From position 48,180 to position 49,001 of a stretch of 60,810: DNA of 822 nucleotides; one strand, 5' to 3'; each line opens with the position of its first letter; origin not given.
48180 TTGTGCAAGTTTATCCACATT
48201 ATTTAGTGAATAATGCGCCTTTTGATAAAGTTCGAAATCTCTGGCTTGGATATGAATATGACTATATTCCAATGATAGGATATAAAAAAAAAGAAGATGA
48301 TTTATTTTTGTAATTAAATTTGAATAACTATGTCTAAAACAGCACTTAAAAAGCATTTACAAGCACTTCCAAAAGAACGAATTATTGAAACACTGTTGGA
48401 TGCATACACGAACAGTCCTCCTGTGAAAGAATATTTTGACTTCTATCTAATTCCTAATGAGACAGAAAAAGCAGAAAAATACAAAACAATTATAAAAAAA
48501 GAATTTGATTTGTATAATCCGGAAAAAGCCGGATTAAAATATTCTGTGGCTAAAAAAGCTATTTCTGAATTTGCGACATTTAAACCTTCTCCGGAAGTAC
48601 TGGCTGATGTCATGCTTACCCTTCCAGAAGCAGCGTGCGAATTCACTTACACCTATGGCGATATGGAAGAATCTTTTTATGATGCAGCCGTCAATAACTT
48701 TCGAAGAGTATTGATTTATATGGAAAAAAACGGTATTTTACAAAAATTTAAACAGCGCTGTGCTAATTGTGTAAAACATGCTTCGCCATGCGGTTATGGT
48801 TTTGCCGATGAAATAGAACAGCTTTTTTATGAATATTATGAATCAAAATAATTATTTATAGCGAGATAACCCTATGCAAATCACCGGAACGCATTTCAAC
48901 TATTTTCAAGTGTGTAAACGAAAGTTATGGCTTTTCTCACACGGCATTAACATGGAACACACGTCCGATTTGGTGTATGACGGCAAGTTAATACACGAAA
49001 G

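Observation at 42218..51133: Type I-B-ordered CRISPR-Cas island with no cas6 and an unplaceable large subunit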

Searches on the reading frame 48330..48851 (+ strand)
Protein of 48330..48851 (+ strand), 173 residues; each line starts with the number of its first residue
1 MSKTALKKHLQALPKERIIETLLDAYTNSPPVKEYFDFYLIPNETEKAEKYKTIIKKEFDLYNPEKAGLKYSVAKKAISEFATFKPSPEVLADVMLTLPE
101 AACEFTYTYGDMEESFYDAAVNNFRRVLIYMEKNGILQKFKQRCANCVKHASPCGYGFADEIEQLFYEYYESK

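Call 7: search_protein_families(library=ncbifam, proteins=[window:48330-48851:+], max_evalue=0.01)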
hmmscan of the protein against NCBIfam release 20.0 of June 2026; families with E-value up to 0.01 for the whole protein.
window:48330-48851:+ (173 aa): 0 families

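Call 8: search_protein_families(library=pfam, proteins=[window:48330-48851:+], max_evalue=0.01)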
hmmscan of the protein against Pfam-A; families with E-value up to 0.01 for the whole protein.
window:48330-48851:+ (173 aa): 1 family
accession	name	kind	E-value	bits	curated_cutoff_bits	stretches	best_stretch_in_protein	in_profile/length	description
PF19652.4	DUF6155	-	4e-23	82.5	27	1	1-151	1-151/170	Family of unknown function (DUF6155)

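Call 10: search_protein_families(library=padloc, proteins=[window:48330-48851:+], max_evalue=0.1)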
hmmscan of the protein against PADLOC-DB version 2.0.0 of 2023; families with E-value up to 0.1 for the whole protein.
window:48330-48851:+ (173 aa): 0 families

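Call 29: find_homologous_proteins(query=window:48330-48848:+, max_evalue=0.001)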
Query window:48330-48848:+ (173 aa): 252 proteins with E <= 0.001 among 315 candidates; the best 120 are listed.
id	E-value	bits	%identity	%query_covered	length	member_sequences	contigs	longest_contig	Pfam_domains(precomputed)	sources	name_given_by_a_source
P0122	3.9e-109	380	100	99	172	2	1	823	PF19652.5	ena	-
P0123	2.2e-73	264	69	98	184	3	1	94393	PF19652.5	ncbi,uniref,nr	ncbi:DUF6155 family protein [Proteiniphilum sp. X52]|uniref:DUF6155 family protein n=1 Tax=Proteinip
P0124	1.3e-72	261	69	98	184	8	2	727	PF19652.5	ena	-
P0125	5.2e-72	259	68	98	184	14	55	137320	PF19652.5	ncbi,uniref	ncbi:DUF6155 family protein [Bacteroides heparinolyticus]|uniref:DUF6155 family protein n=1 Tax=Prev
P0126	1.4e-71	258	68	98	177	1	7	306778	PF19652.5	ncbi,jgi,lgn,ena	jgi:hypothetical protein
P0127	3.0e-71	257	66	98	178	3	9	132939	PF19652.5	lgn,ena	-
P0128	6.1e-71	256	66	98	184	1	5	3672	PF19652.5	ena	-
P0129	7.4e-71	256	68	98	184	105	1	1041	PF19652.5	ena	-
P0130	5.1e-70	253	68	98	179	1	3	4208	PF19652.5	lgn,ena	-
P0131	7.2e-70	252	66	98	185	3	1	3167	PF19652.5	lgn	-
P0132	4.6e-69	250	65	98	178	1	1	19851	PF19652.5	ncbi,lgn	ncbi:MAG: DUF6155 family protein [Prevotella sp.]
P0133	9.3e-69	249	66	98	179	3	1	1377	PF19652.5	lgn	-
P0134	1.0e-68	249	66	98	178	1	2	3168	PF19652.5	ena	-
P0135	1.3e-68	248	65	98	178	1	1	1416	PF19652.5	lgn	-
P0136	3.1e-68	247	64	98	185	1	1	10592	PF19652.5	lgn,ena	-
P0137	6.8e-68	246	65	98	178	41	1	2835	PF19652.5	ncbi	-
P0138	1.5e-66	242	65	98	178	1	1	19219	PF19652.5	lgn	-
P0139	3.0e-64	234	62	99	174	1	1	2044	PF19652.5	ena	-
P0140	8.7e-64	233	63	99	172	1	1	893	PF19652.5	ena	-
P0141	1.4e-63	232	63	98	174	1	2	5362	PF19652.5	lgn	-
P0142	1.6e-63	232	63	98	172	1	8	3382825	PF19652.5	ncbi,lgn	ncbi:hypothetical protein MASR2M117_13600 [Paludibacter sp.]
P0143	1.7e-63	232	63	98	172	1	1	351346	PF19652.5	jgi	-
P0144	2.6e-63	231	63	98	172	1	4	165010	PF19652.5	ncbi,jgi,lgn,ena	-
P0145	4.2e-63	230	65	99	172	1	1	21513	PF19652.5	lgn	-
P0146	4.7e-63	230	63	98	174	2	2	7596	PF19652.5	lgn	-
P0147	7.1e-63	230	64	98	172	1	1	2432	PF19652.5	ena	-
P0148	1.7e-62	228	60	98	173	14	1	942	PF19652.5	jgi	-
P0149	2.0e-62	228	61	99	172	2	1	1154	PF19652.5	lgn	-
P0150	7.0e-62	226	63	98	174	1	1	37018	PF19652.5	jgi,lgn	jgi:hypothetical protein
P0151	8.2e-62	226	62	98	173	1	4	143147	PF19652.5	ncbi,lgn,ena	-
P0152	9.4e-62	226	61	99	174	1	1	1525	PF19652.5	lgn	-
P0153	1.0e-61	226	60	99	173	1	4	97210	PF19652.5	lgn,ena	-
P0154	2.3e-61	225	61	98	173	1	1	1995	PF19652.5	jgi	jgi:hypothetical protein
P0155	2.8e-61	225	62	99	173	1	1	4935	PF19652.5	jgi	jgi:hypothetical protein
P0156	3.7e-61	224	61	98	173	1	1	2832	PF19652.5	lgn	-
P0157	3.9e-61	224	60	98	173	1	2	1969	PF19652.5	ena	-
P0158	4.9e-61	224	62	90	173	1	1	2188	PF19652.5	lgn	-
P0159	6.4e-61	223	60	99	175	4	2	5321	PF19652.5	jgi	jgi:hypothetical protein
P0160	9.0e-61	223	61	98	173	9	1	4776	PF19652.5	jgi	jgi:hypothetical protein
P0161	9.2e-61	223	63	98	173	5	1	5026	PF19652.5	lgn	-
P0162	1.7e-60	222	63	94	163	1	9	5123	PF19652.5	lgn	-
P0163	2.2e-60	222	61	98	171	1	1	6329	PF19652.5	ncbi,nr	ncbi:MAG: DUF6155 family protein [Bacteroidota bacterium]|nr:DUF6155 family protein [Bacteroidota ba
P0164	5.5e-60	220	60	99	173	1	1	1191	PF19652.5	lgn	-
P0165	6.4e-60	220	61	98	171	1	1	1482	PF19652.5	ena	-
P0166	8.0e-60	220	60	99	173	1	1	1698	PF19652.5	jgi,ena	-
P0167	1.5e-59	219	58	98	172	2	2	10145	PF19652.5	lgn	-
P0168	2.0e-59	219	60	98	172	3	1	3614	PF19652.5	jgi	jgi:hypothetical protein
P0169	2.3e-59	218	60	98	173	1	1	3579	PF19652.5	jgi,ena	-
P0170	3.5e-59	218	59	98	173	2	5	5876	PF19652.5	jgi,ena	-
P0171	4.2e-59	217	59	98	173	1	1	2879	PF19652.5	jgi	jgi:hypothetical protein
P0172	5.4e-59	217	59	99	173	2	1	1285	PF19652.5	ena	-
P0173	6.4e-59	217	58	98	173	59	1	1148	PF19652.5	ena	-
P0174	6.4e-59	217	60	98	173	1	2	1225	PF19652.5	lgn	-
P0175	6.9e-59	217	58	98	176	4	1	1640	PF19652.5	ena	-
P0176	7.5e-59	217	59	100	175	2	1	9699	PF19652.5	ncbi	-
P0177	8.5e-59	216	60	98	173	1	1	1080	PF19652.5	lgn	-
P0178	8.8e-59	216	59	98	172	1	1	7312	PF19652.5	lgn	-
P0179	1.0e-58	216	59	99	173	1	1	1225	PF19652.5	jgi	jgi:hypothetical protein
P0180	1.2e-58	216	59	99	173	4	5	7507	PF19652.5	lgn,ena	-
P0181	1.4e-58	216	60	98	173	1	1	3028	PF19652.5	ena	-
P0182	1.8e-58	215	60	98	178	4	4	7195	PF19652.5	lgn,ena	-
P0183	1.9e-58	215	56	99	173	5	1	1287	PF19652.5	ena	-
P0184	1.9e-58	215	59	98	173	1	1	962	PF19652.5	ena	-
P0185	2.3e-58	215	60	98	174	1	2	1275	PF19652.5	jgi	-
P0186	2.5e-58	215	55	99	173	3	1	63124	PF19652.5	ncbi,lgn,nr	ncbi:MAG: DUF6155 family protein [Paludibacter sp.]|nr:DUF6155 family protein [Paludibacter sp.]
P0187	2.6e-58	215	60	98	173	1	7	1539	PF19652.5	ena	-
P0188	3.4e-58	214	56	98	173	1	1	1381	PF19652.5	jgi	-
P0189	3.5e-58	214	59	99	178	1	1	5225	PF19652.5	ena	-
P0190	4.0e-58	214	58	98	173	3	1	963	PF19652.5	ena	-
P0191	4.0e-58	214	61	98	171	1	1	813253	PF19652.5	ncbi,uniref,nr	ncbi:DUF6155 family protein [Parabacteroides sp. FAFU027]|uniref:DUF6155 family protein n=1 Tax=Para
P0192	4.0e-58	214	58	99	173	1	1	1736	PF19652.5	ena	-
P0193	4.8e-58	214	60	98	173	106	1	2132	PF19652.5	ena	-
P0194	7.4e-58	213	57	100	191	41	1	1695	PF19652.5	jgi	-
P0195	7.5e-58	213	58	99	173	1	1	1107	PF19652.5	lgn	-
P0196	7.6e-58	213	60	98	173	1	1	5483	PF19652.5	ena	-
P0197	7.8e-58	213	60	98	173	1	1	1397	PF19652.5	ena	-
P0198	1.0e-57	213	56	99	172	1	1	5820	PF19652.5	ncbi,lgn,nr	ncbi:MAG: DUF6155 family protein [Bacteroidales bacterium]|nr:DUF6155 family protein [Bacteroidales 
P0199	1.3e-57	213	59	98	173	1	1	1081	PF19652.5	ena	-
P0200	1.4e-57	213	58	99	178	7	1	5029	PF19652.5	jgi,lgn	jgi:hypothetical protein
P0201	1.6e-57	212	58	99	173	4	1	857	PF19652.5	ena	-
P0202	1.8e-57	212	58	99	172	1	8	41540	PF19652.5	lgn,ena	-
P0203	1.9e-57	212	57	99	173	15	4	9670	PF19652.5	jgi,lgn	-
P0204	2.0e-57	212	59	98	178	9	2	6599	PF19652.5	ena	-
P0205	2.5e-57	212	60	98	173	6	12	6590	PF19652.5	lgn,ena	-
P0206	4.3e-57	211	59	99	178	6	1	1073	PF19652.5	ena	-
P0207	5.1e-57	211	59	98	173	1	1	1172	PF19652.5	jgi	-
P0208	5.2e-57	211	57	99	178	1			PF19652.5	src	-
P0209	5.8e-57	210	56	99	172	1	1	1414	PF19652.5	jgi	jgi:hypothetical protein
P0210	6.1e-57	210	57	98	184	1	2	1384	PF19652.5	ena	-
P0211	6.2e-57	210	59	98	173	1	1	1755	PF19652.5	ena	-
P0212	6.6e-57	210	59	98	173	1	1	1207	PF19652.5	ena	-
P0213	6.8e-57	210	56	99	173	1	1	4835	PF19652.5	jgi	jgi:hypothetical protein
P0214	6.9e-57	210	60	98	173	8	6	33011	PF19652.5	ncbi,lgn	-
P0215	8.9e-57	210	57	98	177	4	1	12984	PF19652.5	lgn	-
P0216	9.2e-57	210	55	99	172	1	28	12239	PF19652.5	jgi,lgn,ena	-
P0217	1.2e-56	209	56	99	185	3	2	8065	PF19652.5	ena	-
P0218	1.7e-56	209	58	99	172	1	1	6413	PF19652.5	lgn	-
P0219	2.1e-56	209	57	98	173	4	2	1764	PF19652.5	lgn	-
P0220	2.3e-56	209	57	99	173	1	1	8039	PF19652.5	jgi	jgi:hypothetical protein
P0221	2.4e-56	208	58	99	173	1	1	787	PF19652.5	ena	-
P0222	2.7e-56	208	59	100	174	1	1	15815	PF19652.5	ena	-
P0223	2.7e-56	208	57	99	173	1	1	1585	PF19652.5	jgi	jgi:hypothetical protein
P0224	2.8e-56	208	60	98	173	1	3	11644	PF19652.5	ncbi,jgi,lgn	jgi:hypothetical protein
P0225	2.8e-56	208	59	98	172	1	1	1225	PF19652.5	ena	-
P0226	3.6e-56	208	57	98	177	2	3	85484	PF19652.5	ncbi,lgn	-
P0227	4.1e-56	208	55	98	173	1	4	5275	PF19652.5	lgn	-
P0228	4.3e-56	208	58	99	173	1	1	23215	PF19652.5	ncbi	-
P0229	4.8e-56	207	57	98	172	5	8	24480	PF19652.5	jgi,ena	-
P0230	5.3e-56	207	56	99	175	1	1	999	PF19652.5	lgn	-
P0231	6.6e-56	207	57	98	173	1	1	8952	PF19652.5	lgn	-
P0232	7.4e-56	207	55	98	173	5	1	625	PF19652.5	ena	-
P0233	1.0e-55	206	55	98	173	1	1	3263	PF19652.5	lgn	-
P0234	1.1e-55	206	57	99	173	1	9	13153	PF19652.5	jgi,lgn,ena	jgi:hypothetical protein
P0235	1.2e-55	206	58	99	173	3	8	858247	PF19652.5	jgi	jgi:hypothetical protein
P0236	1.3e-55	206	57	98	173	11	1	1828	PF19652.5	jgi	-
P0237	1.5e-55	206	56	100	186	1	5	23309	PF19652.5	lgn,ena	-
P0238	1.7e-55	206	57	99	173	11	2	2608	PF19652.5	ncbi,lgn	-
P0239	1.8e-55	206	58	99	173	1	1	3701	PF19652.5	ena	-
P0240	1.8e-55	206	58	99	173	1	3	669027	PF19652.5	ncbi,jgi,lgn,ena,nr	ncbi:MAG: hypothetical protein H6Q20_2052 [Bacteroidetes bacterium]|nr:hypothetical protein [Bactero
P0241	2.0e-55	205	56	98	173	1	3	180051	PF19652.5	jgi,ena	jgi:hypothetical protein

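Call 30: find_encoding_contigs(protein=P0125, flank=6000, max_places=4)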
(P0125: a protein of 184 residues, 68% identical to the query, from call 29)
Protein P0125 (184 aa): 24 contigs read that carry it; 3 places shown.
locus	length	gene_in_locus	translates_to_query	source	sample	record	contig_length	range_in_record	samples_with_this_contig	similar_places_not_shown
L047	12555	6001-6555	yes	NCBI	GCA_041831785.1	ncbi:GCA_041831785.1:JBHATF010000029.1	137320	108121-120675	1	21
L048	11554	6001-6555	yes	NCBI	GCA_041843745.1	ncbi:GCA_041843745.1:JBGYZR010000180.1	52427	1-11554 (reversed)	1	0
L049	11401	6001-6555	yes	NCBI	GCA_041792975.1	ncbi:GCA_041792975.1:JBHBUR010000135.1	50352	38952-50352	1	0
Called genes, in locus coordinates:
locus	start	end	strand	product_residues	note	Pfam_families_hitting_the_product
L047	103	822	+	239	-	PF01881:Cas_Cas6_C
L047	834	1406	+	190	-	-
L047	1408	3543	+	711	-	PF01966:HD, PF18019:Cas3_HD (faint), PF00270:DEAD, PF00271:Helicase_C, PF22590:Cas3-like_C_2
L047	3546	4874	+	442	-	-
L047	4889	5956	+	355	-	-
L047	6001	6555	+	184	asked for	PF19652:DUF6155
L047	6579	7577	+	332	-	PF02661:Fic, PF13412:HTH_24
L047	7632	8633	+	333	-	PF13310:Virulence_RhuM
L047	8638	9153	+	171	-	PF01930:Cas_Cas4, PF12705:PDDEXK_1 (weak)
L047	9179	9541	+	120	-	PF05635:23S_rRNA_IVP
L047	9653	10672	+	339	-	PF01867:Cas_Cas1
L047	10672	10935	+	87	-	PF09827:CRISPR_Cas2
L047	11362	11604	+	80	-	-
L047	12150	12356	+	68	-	-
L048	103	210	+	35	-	-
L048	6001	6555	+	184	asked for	PF19652:DUF6155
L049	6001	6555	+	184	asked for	PF19652:DUF6155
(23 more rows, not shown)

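Call 31: find_encoding_contigs(protein=P0142, flank=6000, max_places=2)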
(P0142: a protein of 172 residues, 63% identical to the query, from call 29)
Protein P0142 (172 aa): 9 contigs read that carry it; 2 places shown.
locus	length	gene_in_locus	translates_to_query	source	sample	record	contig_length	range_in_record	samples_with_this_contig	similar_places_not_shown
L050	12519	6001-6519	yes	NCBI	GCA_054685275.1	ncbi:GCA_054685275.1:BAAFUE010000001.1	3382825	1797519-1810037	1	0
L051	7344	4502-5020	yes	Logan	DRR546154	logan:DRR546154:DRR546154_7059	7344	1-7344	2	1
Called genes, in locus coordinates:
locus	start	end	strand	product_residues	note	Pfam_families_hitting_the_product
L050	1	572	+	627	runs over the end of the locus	PF00682:HMGL-like, PF02436:PYC_OADA, PF00364:Biotin_lipoyl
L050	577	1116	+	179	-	PF13302:Acetyltransf_3, PF00583:Acetyltransf_1, PF13508:Acetyltransf_7 (weak)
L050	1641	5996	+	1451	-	PF13395:HNH_4, PF18541:RuvC_III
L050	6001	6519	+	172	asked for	PF19652:DUF6155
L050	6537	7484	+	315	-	PF01867:Cas_Cas1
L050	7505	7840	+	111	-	PF20803:PaaX_M (weak), PF09827:CRISPR_Cas2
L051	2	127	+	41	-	?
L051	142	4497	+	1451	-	PF13395:HNH_4, PF18541:RuvC_III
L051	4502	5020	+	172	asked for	PF19652:DUF6155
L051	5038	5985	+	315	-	PF01867:Cas_Cas1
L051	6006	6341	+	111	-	PF20803:PaaX_M (weak), PF09827:CRISPR_Cas2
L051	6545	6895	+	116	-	-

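Call 32: find_encoding_contigs(protein=P0123, flank=6000, max_places=2)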
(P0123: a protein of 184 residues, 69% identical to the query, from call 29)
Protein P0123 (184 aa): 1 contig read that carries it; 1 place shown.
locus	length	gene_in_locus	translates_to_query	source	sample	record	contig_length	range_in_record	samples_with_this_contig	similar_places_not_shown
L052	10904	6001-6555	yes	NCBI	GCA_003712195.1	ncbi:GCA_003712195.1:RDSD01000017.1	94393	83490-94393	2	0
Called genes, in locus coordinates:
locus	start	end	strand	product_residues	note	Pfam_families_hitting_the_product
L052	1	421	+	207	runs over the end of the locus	PF07929:PRiA4_ORF3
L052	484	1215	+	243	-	PF27788:CRISPR-assoc_Cas5p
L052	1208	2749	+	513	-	PF27787:CRISPR-assoc_Csp2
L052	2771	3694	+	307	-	PF01905:DevR (weak)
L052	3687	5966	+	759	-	PF00270:DEAD, PF00271:Helicase_C (weak), PF22590:Cas3-like_C_2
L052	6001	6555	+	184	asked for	PF19652:DUF6155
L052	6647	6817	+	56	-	PF13310:Virulence_RhuM (weak)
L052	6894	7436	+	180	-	PF01930:Cas_Cas4, PF12705:PDDEXK_1 (weak)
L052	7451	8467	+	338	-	PF01867:Cas_Cas1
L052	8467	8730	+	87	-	PF09827:CRISPR_Cas2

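Call 38: find_related_loci(query=A2, collection=metagenome_contigs, flank=7000)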
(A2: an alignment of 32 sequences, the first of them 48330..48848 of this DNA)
Query A2 (173 aa) in metagenome_contigs; peptide patterns used: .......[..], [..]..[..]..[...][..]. (x = any residue, [..] = any of these).
600 stretches matched a pattern (row limit reached: there are more); 459 encode a relative of the query (tblastn E <= 1e-3); the best 80 are kept; 80 distinct loci.
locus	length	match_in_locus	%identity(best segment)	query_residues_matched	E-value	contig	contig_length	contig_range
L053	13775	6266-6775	69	1-170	2e-79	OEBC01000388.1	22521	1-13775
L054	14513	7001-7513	63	1-170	4e-69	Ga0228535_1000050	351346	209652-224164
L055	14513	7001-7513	63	1-170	6e-69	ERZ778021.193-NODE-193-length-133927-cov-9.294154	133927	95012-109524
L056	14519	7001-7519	60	1-172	5e-67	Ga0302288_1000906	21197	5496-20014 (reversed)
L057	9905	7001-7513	58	1-170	2e-64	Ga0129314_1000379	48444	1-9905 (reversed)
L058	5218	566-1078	60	1-170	2e-64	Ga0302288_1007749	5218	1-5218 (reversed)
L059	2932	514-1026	60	1-170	3e-64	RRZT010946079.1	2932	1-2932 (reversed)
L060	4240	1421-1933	58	1-170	6e-64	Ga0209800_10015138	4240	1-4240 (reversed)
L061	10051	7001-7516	59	1-171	1e-63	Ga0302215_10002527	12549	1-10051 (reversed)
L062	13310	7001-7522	57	1-173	3e-63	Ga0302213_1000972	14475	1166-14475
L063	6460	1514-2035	56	1-173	1e-62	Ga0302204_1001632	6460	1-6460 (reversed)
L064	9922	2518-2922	70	36-170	2e-62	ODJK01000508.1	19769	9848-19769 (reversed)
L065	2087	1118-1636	55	1-172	2e-63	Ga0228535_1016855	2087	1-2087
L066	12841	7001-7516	56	1-171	3e-62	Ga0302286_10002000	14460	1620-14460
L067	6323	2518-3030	57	1-170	1e-61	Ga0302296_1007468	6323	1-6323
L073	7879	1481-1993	55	1-170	2e-60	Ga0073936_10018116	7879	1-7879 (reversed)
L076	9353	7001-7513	55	1-170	1e-60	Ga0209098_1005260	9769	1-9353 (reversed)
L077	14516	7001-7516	57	1-171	9e-61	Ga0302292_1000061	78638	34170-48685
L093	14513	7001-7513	55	1-170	8e-57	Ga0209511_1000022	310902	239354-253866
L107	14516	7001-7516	53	1-171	8e-55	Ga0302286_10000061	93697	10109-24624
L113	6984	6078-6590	51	1-170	8e-53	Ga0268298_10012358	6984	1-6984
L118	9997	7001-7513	49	1-170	2e-52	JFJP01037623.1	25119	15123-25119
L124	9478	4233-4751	51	1-171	3e-50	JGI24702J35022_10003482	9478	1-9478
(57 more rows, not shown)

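Call 46: predict_structure(alignment_id=A2)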
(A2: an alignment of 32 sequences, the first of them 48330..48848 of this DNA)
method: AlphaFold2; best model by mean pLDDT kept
length: 173 residues; sequences in the alignment: 32
mean_pLDDT: 91.8   pTM: 0.80
mean pLDDT of the five models: 91.8, 91.5, 91.4, 89.4, 88.8
residues with pLDDT >= 90: 130; 70-90: 39; 50-70: 3; < 50: 1
segments of 3 or more residues with pLDDT < 50: none
pLDDT, mean of each block of 10 residues (from residue 1): 88 93 93 87 89 93 82 94 94 97 92 92 98 98 97 87 96 65
secondary structure, 60 per line:
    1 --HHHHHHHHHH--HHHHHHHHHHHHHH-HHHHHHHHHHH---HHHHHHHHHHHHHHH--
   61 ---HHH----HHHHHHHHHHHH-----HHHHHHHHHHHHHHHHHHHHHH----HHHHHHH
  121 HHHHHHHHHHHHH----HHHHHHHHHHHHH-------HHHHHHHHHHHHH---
elements in order: H3-12 H15-28 H30-40 H44-58 H71-82 H88-109 H114-133 H138-150 H158-170

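Call 50: search_protein_families(library=pfam, proteins=[L056:1699-5442:+, L056:5924-6925:+, L056:7549-8169:+, L056:9176-9928:+, L056:10499-13354:+, L062:145-2364:+, L062:2385-3671:+, L062:3765-4736:+, L093:5630-6991:+, L107:5871-6911:+], max_evalue=0.001)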
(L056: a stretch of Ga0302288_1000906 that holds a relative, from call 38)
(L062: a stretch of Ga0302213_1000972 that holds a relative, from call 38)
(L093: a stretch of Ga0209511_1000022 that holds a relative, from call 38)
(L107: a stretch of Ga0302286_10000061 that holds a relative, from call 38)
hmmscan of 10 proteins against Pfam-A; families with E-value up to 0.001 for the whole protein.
L056:1699-5442:+ (1247 aa): 5 families
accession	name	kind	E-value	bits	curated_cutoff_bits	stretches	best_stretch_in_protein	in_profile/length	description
PF09603.15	Fib_succ_major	-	8.5e-32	111.4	33.9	1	255-438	1-186/187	Fibrobacter succinogenes major domain (Fib_succ_major)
PF13517.12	FG-GAP_3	-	3e-10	41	26.9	1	627-692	1-61/61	FG-GAP-like repeat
PF18962.6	Por_Secre_tail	-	6e-10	39.7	27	1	91-162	1-72/75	Secretion system C-terminal sorting domain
PF01839.29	FG-GAP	-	8.3e-06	26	22.1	0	625-640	7-22/37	FG-GAP repeat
PF07603.17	Lcl_C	-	0.00013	22.7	34.9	1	283-438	8-116/117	Lcl C-terminal domain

L056:5924-6925:+ (333 aa): 0 families

L056:7549-8169:+ (206 aa): 1 family
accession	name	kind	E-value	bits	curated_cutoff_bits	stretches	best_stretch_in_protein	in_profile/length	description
PF03682.18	UPF0158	-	3e-09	37.5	21.1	1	120-193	57-132/157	Uncharacterised protein family (UPF0158)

L056:9176-9928:+ (250 aa): 7 families
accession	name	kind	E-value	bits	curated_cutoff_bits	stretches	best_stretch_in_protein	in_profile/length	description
PF13614.12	AAA_31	-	1.1e-36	126.8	27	1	5-165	5-166/177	AAA domain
PF01656.29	CbiA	-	1.6e-12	47.9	25.4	1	6-218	3-121/125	CobQ/CobB/MinD/ParA nucleotide binding domain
PF10609.15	ParA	-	9.3e-11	42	27.1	1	6-242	8-245/246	NUBPL iron-transfer P-loop NTPase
PF06564.18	CBP_BcsQ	-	2.5e-07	30.9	21.3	1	2-142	2-141/234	Cellulose biosynthesis protein BcsQ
PF07015.17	VirC1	-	2.2e-06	27.6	24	1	115-202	82-173/231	VirC1 protein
PF00142.24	Fer4_NifH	-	1.3e-05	25.3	25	0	5-74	7-76/271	4Fe-4S iron sulfur cluster binding proteins, NifH/frxC family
PF02374.21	ArsA_ATPase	-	0.00068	19.4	24.3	0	10-54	9-53/305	Anion-transporting ATPase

L056:10499-13354:+ (951 aa): 10 families
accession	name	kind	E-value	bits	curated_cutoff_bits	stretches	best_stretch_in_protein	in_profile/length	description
PF08448.16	PAS_4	-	5.1e-46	155.9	23.1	3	609-720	1-110/110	PAS fold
PF13426.13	PAS_9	-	4e-36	123.9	27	4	613-717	1-103/103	PAS domain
PF08447.18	PAS_3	-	1.2e-30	106.1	25.6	1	245-332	4-89/89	PAS fold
PF00989.32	PAS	-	6.2e-22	78.2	22.6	2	605-715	3-113/113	PAS fold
PF02518.31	HATPase_c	-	9.1e-12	45.8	26.4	1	858-948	3-109/111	Histidine kinase-, DNA gyrase B-, and HSP90-like ATPase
PF07730.19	HisKA_3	-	1e-08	36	24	1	746-817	1-67/68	Histidine kinase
PF07694.17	5TM-5TMR_LYT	-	2.5e-08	34.1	24.6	1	47-195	10-163/169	5TMR of 5TMR-LYT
PF13596.12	PAS_10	-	3.3e-08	34.5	22.1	0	606-716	2-106/106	PAS domain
PF08348.17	PAS_6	-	1.8e-07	31.4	27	0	430-466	77-111/115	YheO-like PAS domain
PF02743.24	dCache_1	-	0.00052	20.1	45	0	669-716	105-153/240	Cache domain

L062:145-2364:+ (739 aa): 2 families
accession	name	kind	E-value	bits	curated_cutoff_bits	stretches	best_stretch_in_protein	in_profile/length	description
PF14905.12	OMP_b-brl_3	-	1.2e-31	110.6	27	1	364-697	73-380/408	Outer membrane protein beta-barrel family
PF00593.30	TonB_dep_Rec_b-barrel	-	6.4e-29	102.5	27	1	299-690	59-436/436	TonB dependent receptor-like, beta-barrel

L062:2385-3671:+ (428 aa): 0 families

L062:3765-4736:+ (323 aa): 1 family
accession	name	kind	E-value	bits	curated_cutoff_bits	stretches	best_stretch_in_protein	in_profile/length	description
PF00149.33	Metallophos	-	3.8e-14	54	21.5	1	46-254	3-190/191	Calcineurin-like phosphoesterase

L093:5630-6991:+ (453 aa): 0 families

L107:5871-6911:+ (346 aa): 0 families
